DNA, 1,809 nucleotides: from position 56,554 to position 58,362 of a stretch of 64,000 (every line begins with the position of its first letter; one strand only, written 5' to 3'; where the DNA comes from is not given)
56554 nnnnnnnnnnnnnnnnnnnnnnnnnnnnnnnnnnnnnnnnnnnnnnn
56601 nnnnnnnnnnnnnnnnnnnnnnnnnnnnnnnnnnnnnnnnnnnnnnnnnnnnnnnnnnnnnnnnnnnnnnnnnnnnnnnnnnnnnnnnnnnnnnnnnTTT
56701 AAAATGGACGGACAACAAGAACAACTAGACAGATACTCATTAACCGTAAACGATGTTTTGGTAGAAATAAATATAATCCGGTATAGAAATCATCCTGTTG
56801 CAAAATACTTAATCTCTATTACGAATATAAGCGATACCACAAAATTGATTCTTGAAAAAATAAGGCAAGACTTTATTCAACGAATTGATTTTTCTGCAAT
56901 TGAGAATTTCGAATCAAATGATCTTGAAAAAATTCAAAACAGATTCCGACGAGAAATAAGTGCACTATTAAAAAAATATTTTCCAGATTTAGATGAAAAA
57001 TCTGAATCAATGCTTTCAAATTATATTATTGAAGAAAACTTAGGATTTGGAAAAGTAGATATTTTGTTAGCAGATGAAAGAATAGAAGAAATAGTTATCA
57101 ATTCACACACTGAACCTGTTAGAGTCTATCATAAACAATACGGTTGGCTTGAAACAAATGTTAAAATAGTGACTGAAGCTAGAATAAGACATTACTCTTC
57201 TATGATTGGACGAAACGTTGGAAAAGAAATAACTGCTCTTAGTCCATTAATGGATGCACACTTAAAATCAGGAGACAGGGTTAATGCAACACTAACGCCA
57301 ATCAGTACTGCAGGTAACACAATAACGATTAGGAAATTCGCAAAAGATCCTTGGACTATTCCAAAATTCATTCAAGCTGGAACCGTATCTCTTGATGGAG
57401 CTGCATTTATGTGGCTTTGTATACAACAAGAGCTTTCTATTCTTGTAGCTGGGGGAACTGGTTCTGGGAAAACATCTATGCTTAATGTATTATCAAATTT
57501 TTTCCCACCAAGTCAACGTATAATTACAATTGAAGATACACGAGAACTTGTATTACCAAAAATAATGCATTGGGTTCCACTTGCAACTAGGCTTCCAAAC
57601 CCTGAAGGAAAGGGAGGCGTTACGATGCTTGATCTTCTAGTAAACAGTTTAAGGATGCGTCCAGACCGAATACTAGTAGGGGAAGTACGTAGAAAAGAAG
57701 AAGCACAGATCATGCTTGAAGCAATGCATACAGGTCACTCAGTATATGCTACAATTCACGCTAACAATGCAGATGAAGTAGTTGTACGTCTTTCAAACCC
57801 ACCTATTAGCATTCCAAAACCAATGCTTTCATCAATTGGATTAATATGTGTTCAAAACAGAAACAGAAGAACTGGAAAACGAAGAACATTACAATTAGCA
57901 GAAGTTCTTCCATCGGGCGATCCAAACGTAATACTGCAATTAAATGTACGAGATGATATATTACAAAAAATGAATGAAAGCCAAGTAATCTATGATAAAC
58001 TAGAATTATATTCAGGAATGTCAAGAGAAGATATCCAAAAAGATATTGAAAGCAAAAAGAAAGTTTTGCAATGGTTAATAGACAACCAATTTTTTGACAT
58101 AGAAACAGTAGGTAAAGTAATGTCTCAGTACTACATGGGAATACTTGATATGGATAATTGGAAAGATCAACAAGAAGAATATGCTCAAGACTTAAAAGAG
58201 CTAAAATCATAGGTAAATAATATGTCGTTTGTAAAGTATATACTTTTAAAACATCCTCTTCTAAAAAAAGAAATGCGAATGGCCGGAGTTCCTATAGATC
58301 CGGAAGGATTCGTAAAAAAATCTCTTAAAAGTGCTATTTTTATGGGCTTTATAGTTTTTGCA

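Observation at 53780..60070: Second, paralogous Tad-like pilus locus with the same gene order (pilins, wHTH protein, ATPase, two TadC-like genes)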

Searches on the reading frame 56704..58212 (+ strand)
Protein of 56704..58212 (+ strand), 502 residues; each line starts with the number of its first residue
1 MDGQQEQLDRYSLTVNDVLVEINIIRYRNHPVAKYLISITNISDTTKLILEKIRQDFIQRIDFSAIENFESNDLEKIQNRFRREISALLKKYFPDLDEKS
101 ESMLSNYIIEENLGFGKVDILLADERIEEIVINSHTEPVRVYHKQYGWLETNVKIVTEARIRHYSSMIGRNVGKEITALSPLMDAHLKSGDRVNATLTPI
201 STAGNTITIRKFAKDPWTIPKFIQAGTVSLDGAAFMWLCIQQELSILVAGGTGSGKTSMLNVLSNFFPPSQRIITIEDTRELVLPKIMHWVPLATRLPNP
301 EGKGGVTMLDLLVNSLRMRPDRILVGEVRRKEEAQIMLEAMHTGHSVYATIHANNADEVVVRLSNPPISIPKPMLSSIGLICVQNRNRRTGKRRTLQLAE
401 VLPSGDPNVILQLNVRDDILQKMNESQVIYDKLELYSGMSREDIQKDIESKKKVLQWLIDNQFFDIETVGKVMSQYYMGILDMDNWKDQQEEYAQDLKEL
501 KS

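Call 9: search_protein_families(library=pfam, proteins=[window:56704-58212:+], max_evalue=0.1)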
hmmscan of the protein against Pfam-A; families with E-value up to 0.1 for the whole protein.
window:56704-58212:+ (502 aa): 9 families
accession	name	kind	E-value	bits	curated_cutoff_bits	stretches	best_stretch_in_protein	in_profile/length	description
PF00437.27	T2SSE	-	2.3e-41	142.1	24.9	1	185-368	75-260/370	Type II/IV secretion system protein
PF12775.13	AAA_7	-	0.0024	17.9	25.8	1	234-271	24-61/181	P-loop containing dynein motor region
PF00005.33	ABC_tran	-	0.0025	18.9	25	1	239-278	7-46/137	ABC transporter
PF13401.12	AAA_22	-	0.012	16.3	27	1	242-325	4-90/130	AAA domain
PF06414.18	Zeta_toxin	-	0.037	13.9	22.3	1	244-274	17-47/199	Zeta toxin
PF00270.35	DEAD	-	0.053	13.7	26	0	241-284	12-59/167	DEAD/DEAH box helicase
PF01580.24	FtsK_SpoIIIE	-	0.062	13.2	24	0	246-263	42-59/221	FtsK/SpoIIIE family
PF13191.12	AAA_16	-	0.073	14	32.6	0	243-280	24-60/167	AAA ATPase domain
PF19568.5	Spore_III_AA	-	0.087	12.3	27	0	313-360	221-266/306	Sporulation stage III, protein AA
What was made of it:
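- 56704..58212 (+): Locus 2 PilB/CpaF-type secretion ATPase, 502 aa. Pfam T2SSE 2.3e-41 (call 9).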

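Call 12: search_solved_structures(query=window:56704-58212:+, max_evalue=0.00001)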
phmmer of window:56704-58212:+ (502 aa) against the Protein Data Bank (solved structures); distinct sequences matched with E-value up to 0.00001: 33.
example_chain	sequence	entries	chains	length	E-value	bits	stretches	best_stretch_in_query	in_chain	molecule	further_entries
2oap_1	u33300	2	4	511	5.2e-66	226.6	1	71-478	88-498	Type II secretion system protein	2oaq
8rkd_E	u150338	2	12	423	4.7e-53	183.9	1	77-407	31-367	Pilus assembly ATPase CpaF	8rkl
8rjf_A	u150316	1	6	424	4.8e-53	183.8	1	77-407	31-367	Pilus assembly ATPase CpaF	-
9e24_A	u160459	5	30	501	7.4e-53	183.2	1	74-407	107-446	CpaF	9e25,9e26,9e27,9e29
4ii7_A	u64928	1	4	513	5.2e-51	177.1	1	103-469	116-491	FlaI ATPase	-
4ihq_A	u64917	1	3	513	3.4e-50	174.4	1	103-469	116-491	FlaI ATPase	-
6bge_A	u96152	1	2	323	2.6e-23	85.8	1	139-367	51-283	VirB11-like protein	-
1g6o_A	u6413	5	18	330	2.7e-23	85.8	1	126-367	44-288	CAG-ALPHA | virB11 homolog | Cag-alfa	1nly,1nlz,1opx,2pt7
2gza_A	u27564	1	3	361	1.2e-16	63.9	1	231-362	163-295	Type IV secretion system protein VirB11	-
5it5_F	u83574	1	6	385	3.9e-14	55.6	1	245-414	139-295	ATP binding motif-containing protein PilF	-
5oiu_A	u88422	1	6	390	3.9e-14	55.5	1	245-414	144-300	Type IV pilus assembly protein PilF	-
6ejf_A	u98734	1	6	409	4.5e-14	55.4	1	245-414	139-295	Type IV pilus assembly protein PilF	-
6f8l_G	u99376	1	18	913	9.3e-14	54.3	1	245-414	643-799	Type IV pilus assembly protein PilF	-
2eyu_A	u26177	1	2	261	3.7e-12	49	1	235-363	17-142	twitching motility protein PilT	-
2gsz_A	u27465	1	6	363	6.8e-12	48.2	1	219-364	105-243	twitching motility protein PilT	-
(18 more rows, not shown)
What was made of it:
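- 56704..58212 (+): Best PDB match is AfGspE 2OAP at 227 bits, then CpaF 184 and FlaI 177 (call 12).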

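Call 13: search_protein_families(library=ncbifam, proteins=[window:56704-58212:+], max_evalue=0.01)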
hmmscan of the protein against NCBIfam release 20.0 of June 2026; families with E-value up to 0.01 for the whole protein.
window:56704-58212:+ (502 aa): 23 families
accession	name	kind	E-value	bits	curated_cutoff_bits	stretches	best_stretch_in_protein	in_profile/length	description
NF058587.1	archaellum_moto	equivalog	3.7e-75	253.7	550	1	90-477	122-518/527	archaellum flagellar ATPase motor FlaI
TIGR03819.1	heli_sec_ATPase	hypoth_equivalog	1.8e-56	191.8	373.15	1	102-364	39-298/340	TadA family conjugal transfer-associated ATPase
NF053672.1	bindosome_BasE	exception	1.3e-46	159.4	1000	1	8-478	41-509/512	bindosome assembly system ATPase subunit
TIGR02788.1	VirB11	equivalog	3.6e-43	147.7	249.95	2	233-364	134-263/308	P-type DNA transfer ATPase VirB11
TIGR02782.1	TrbB_P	equivalog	4.9e-35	121.3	304.55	1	118-364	14-253/303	P-type conjugative transfer ATPase TrbB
NF010469.0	PRK13894.1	subfamily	1.5e-32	113.3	508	1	118-364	27-265/320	conjugal transfer ATPase TrbB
NF010425.0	PRK13851.1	equivalog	1.5e-28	99.7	461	1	233-356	152-273/344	type IV secretion system protein VirB11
NF010475.0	PRK13900.1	equivalog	8e-28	97.5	389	2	235-357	152-273/333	type IV secretion system ATPase VirB11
NF010407.0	PRK13833.1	subfamily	2e-22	80.1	499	1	169-365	70-261/323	conjugal transfer protein TrbB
NF041000.1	ATPase_ComGA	equivalog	7e-22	77.7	300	1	244-369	129-248/267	competence type IV pilus ATPase ComGA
TIGR02538.1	type_IV_pilB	equivalog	1e-20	73.9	675.65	1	246-390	319-455/564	type IV-A pilus assembly ATPase PilB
TIGR02533.1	type_II_gspE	equivalog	1.1e-17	63.9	630.25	1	245-365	245-358/486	type II secretion system ATPase GspE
NF007755.0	PRK10436.1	equivalog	1.6e-17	63.3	617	1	244-389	220-357/465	type II secretion system protein GspE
TIGR01420.1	pilT_fam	subfamily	3.2e-17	62.8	319.1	1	243-363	122-239/343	PilT/PilU family type 4a pilus ATPase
NF053534.1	T4PilAsmATPsTfpB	equivalog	2.2e-14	52.8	850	1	188-366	281-452/584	type IV pilus assembly ATPase TfpB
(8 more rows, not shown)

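Call 14: find_homologous_proteins(query=window:56704-58212:+, max_evalue=1e-20)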
Query window:56704-58212:+ (502 aa): 7940 proteins with E <= 1e-20 among 8000 candidates; the best 120 are listed.
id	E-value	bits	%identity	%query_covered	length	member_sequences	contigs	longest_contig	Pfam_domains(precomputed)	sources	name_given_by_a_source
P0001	0.0e+0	1115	100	100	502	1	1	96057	PF00437.27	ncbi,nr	ncbi:CpaF family protein [Candidatus Woesearchaeota archaeon]|nr:CpaF family protein [Candidatus Woe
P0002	1.5e-296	1002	88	99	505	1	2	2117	PF00437.27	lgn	-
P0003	9.6e-294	992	87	100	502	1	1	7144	PF00437.27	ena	-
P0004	7.1e-292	986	86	100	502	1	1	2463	PF00437.27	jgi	-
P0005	5.1e-270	914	81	96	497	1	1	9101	PF00437.27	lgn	-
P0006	4.7e-266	901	80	96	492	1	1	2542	PF00437.27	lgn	-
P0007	5.9e-265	897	79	96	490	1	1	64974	PF00437.27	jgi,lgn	-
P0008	4.8e-264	894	80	95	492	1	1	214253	PF00437.27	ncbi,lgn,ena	-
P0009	2.1e-260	882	77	97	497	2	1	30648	PF00437.27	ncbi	ncbi:MAG: type II/IV secretion system ATPase subunit [Nanobdellota archaeon]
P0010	1.2e-258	877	78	97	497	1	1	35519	PF00437.27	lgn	-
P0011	1.5e-258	876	79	95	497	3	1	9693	PF00437.27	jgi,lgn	-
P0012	7.6e-258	874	78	95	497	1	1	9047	PF00437.27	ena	-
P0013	8.8e-257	871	78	95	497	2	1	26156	PF00437.27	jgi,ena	-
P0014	1.1e-256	870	77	96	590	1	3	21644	PF00437.27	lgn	-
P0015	4.6e-256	868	75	98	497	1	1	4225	PF00437.27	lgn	-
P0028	3.3e-252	855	75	96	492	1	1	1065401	PF00437.27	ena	-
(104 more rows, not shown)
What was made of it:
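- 56704..58212 (+): Orthologues reach 62-88% identity (call 14).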

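Call 15: find_encoding_contigs(protein=window:56704-58212:+, flank=10000, max_places=6)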
Protein window:56704-58212:+ (502 aa): no gene with exactly this product is on record in the collection.
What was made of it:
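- Tried and rejected: (1) The exact-sequence look-up of ATPase 2 found no contig (call 15).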

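Call 20: find_encoding_contigs(protein=P0028, flank=10000, max_places=2)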
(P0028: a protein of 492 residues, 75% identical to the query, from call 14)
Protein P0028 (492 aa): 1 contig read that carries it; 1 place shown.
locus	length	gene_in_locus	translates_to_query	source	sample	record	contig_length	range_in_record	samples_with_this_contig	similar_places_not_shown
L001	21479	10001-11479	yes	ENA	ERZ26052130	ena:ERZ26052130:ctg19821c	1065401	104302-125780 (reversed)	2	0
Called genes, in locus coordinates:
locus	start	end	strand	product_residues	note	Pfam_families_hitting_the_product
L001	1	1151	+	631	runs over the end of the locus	PF17214:KH_TffA, PF16661:Lactamase_B_6, PF12706:Lactamase_B_2 (weak), PF10996:Beta-Casp, PF07521:RMMBL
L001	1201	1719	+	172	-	-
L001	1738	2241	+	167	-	-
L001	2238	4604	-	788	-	PF03104:DNA_pol_B_exo1, PF00136:DNA_pol_B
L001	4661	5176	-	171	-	-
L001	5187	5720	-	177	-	-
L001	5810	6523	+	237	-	PF00899:ThiF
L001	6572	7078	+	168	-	-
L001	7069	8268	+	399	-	-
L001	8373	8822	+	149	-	-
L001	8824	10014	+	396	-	-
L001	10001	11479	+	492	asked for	PF00437:T2SSE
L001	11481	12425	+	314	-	PF00482:T2SSF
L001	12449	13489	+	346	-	PF00482:T2SSF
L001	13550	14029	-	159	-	PF13636:Methyltranf_PUA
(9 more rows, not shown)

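Call 34: search_dna_similar(query=window:56704-58212:+, collection=plasmids, mode=protein, max_rows=30, max_evalue=1e-30)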
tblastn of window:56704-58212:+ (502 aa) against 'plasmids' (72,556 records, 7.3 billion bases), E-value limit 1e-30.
Records with a match: 494; places in all: 593; records where one place covers at least 80% of the query: 0.
Best place of each record, by identity: <60% 494.
By first word of the organism name: Ralstonia 134; Rhizobium 130; Sinorhizobium 76; Pseudosulfitobacter 39; Sphingobium 16; Azospirillum 13; Burkholderia 11; Photobacterium 6; Vibrio 6; Cupriavidus 4; and 43 more.
By predicted mobility (MOB-suite, as given by PLSDB): non-mobilizable 228; mobilizable 151; conjugative 115.
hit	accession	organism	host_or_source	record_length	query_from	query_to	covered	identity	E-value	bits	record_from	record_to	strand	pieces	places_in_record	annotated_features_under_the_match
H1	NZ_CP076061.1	Cupriavidus sp. EM10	Pure-cultured cell,sewage water sludge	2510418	26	410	77%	36.9%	2e-49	190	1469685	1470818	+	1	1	none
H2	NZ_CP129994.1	Salinibaculum sp. KK48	cell culture,sediment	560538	59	459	80%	34.2%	8e-60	220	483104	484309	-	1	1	ATPase, T2SS/T4P/T4SS family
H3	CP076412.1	Ralstonia wenshanensis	soil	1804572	10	410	80%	33.7%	7e-47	182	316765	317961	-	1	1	CpaF family protein | CpaE family protein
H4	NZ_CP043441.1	Cupriavidus campinensis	cell culture,soil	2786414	50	428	72%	36.5%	6e-40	191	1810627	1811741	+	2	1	none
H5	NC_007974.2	Cupriavidus metallidurans CH34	-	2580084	50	410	72%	36.6%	8e-48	185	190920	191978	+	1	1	none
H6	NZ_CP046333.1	Cupriavidus metallidurans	sedimentation pond in a zinc factory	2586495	50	410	72%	36.6%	8e-48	185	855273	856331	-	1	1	none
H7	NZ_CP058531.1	Halobaculum halophilum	cell culture,sediment in salt lake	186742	107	502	79%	32.8%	7e-56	209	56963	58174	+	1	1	type II/IV secretion system ATPase subunit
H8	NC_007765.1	Rhizobium etli CFN 42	-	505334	21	401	76%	34.1%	1e-49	190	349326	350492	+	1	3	CpaF family protein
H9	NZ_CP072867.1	Rhizobium sp. NLR16a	lentil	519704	20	401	76%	33.7%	4e-49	189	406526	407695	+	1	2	CpaF family protein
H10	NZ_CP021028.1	Rhizobium sp. TAL182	Phaseolus vulgaris,cell culture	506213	21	401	76%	33.8%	5e-49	188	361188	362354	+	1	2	CpaF family protein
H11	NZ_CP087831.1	Moraxella bovis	Bovine,bacteria culture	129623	9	401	78%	32.7%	1e-54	205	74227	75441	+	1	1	ATPase, T2SS/T4P/T4SS family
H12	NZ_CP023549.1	Rhodobacter sp. CZR27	cell culture,paddy soil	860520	31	401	74%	34.6%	2e-55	207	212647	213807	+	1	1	CpaF family protein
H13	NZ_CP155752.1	Sphingomonas parapaucimobilis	Chinese cabbage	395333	49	412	73%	35.2%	3e-51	195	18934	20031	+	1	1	CpaF family protein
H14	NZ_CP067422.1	Skermanella sp. TT6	Homo sapiens,single cell,skin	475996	50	401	70%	36.1%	1e-53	202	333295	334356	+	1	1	ATPase, T2SS/T4P/T4SS family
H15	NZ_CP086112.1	Skermanella rosea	single cell,hydrocarbon-contaminated ...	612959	50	401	70%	36.1%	2e-53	201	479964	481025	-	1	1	CpaF family protein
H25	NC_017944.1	Haloferax mediterranei ATCC 33500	-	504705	113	476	73%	34.5%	2e-56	211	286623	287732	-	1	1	none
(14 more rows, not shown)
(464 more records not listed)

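Call 36: find_related_loci(query=window:56704-58212:+, collection=genome_contigs, flank=10000)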
Query window:56704-58212:+ (502 aa) in genome_contigs; peptide patterns used: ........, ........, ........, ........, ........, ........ (x = any residue, [..] = any of these).
21 stretches matched a pattern; 7 encode a relative of the query (tblastn E <= 1e-3); 7 distinct loci.
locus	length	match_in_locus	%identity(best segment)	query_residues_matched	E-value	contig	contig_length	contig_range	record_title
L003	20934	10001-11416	50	6-477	7e-169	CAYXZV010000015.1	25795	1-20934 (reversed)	MAG TPA_asm: uncultured Methanosarcinales archaeon isolate binchicken_co201_418 genome assembly, contig: NODE_1826_lengt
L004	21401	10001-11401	50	11-477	8e-157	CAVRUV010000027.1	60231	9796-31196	MAG: uncultured Candidatus Woesearchaeota archaeon isolate MFD02832.bin.4.205 genome assembly, contig: contig_63017, who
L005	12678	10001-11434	47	7-477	2e-151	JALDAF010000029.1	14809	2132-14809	MAG: Candidatus Nanohalalkaliarchaeum halalkaliphilum isolate NHA21 k141_459005_length_14809_cov_8.0000, whole genome sh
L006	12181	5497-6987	46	9-502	2e-151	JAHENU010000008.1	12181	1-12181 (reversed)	MAG: Candidatus Nanohaloarchaea archaeon isolate BinSanityLC-kmean-bin_57-bin_0-refined_3 c_000005913051, whole genome s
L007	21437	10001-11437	47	8-477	2e-146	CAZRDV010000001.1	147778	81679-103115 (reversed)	MAG TPA_asm: uncultured archaeon isolate SRP214966_co4_414 genome assembly, contig: NODE_8_length_147778_cov_15.363843,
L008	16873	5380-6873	43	7-492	2e-135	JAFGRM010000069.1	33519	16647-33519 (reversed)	MAG: Candidatus Woesearchaeota archaeon isolate Zod_Metabat.828 k87_10441254, whole genome shotgun sequence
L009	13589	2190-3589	45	6-477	3e-119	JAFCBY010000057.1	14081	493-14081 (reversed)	Candidatus Falkowbacteria bacterium isolate AB_1215_Bin_116 AB_1215_Bin_116.fna_scaffold_21577, whole genome shotgun seq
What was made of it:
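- Tried and rejected: It returned only 7 distant loci (call 36), so no named EpdL, PilB3/PilB4, UpsE or AapE references could be fetched.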

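Call 38: find_related_loci(query=A1, collection=metagenome_contigs, flank=10000)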
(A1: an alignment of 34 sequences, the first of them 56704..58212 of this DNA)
Query A1 (502 aa) in metagenome_contigs; peptide patterns used: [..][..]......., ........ (x = any residue, [..] = any of these).
600 stretches matched a pattern (row limit reached: there are more); 450 encode a relative of the query (tblastn E <= 1e-3); the best 80 are kept; 80 distinct loci.
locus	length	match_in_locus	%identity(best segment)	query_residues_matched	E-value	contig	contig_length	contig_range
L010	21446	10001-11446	63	3-484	0e+0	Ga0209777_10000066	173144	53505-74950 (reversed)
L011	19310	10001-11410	51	8-477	7e-173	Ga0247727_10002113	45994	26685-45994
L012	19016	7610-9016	50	9-477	7e-161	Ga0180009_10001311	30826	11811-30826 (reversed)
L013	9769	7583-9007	46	8-477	5e-149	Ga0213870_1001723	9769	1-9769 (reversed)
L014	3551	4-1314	48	49-477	1e-150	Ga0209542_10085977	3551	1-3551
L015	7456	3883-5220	47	35-477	4e-138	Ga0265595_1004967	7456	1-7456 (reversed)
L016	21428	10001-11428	45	3-477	3e-137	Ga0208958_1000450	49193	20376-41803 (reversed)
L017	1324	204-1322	49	8-380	4e-134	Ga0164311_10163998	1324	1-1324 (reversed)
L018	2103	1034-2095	49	1-353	2e-116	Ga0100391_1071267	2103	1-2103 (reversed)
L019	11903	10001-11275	36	65-478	3e-75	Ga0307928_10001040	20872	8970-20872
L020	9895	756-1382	47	274-477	1e-64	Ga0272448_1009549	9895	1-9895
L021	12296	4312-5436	36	34-401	6e-64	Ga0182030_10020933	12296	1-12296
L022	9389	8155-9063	42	104-401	1e-61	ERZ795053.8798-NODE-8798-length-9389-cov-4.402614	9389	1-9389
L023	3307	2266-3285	37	69-401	7e-62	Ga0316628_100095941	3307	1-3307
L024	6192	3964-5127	36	33-412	7e-62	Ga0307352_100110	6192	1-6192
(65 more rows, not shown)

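Call 42: get_annotated_region(hit=H2, flank=6000)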
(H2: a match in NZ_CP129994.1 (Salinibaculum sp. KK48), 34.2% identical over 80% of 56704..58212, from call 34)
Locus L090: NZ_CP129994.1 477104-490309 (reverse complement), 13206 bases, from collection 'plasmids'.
description: Salinibaculum sp. KK48 plasmid unnamed2, complete sequence
organism: Salinibaculum sp. KK48 (NCBI taxid 3058903)
taxonomy: Archaea; Euryarchaeota; Halobacteria; Halobacteriales; Haloarculaceae; Salinibaculum; Salinibaculum sp. KK48
host: -; source: cell culture,sediment; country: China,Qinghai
typing (MOB-suite, as given by PLSDB): non-mobilizable
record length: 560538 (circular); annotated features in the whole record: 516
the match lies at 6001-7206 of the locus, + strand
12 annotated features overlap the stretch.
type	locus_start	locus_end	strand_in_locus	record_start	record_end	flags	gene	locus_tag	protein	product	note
CDS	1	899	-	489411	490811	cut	-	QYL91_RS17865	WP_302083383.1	hypothetical protein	-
CDS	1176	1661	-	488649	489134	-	-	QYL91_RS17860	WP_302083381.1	type IV pilin N-terminal domain-containing protein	-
CDS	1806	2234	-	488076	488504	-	-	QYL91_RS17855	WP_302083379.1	type IV pilin N-terminal domain-containing protein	-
CDS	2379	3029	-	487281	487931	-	-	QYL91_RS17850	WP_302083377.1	DNA-binding protein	-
CDS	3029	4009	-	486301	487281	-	-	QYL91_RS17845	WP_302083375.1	replication factor A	-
CDS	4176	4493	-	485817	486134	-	-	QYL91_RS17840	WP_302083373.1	FUN14 domain-containing protein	-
CDS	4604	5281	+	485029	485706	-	-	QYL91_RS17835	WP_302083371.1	hypothetical protein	-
CDS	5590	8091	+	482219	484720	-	-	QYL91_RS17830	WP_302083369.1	ATPase, T2SS/T4P/T4SS family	-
CDS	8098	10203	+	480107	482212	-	-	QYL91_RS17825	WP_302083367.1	type II secretion system F family protein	-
CDS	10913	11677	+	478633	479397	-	-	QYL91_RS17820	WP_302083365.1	hypothetical protein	-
CDS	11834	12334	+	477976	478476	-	-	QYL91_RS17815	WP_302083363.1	hypothetical protein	-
CDS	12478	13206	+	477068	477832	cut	-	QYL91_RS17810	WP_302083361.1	hypothetical protein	-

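Call 43: get_annotated_region(hit=H7, flank=6000)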
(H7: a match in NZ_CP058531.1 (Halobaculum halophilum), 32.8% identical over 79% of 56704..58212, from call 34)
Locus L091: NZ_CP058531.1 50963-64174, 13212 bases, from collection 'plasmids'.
description: Halobaculum halophilum strain Gai3-2 plasmid unnamed2, complete sequence
organism: Halobaculum halophilum (NCBI taxid 2743090)
taxonomy: Archaea; Euryarchaeota; Halobacteria; Halobacteriales; Haloferacaceae; Halobaculum; Halobaculum halophilum
host: -; source: cell culture,sediment in salt lake; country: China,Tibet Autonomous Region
typing (MOB-suite, as given by PLSDB): non-mobilizable
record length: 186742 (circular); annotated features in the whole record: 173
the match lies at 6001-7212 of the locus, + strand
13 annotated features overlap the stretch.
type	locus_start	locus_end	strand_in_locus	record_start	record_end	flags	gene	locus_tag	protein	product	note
CDS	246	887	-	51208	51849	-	-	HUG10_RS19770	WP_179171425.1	transcriptional regulator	-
CDS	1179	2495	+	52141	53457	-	-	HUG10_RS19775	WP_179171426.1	MFS transporter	GO:0055085 - transmembrane transport [Evidence IEA]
CDS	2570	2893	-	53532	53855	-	-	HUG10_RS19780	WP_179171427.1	FUN14 domain-containing protein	-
CDS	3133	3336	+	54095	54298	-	-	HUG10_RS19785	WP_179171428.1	DUF4177 domain-containing protein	-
CDS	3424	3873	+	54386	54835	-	-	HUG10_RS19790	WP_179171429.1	type IV pilin N-terminal domain-containing protein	-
CDS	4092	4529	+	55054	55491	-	-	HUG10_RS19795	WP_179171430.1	hypothetical protein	-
CDS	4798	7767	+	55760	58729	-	-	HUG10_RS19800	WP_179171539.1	type II/IV secretion system ATPase subunit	-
CDS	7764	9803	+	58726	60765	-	-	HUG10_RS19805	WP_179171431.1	type II secretion system F family protein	-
CDS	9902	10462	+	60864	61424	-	-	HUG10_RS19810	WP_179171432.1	hypothetical protein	-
CDS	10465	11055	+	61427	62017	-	-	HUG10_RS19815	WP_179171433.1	hypothetical protein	-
CDS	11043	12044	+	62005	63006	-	-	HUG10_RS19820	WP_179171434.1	hypothetical protein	-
CDS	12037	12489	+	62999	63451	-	-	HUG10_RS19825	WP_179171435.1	hypothetical protein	-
CDS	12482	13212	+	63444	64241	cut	-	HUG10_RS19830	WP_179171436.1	hypothetical protein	-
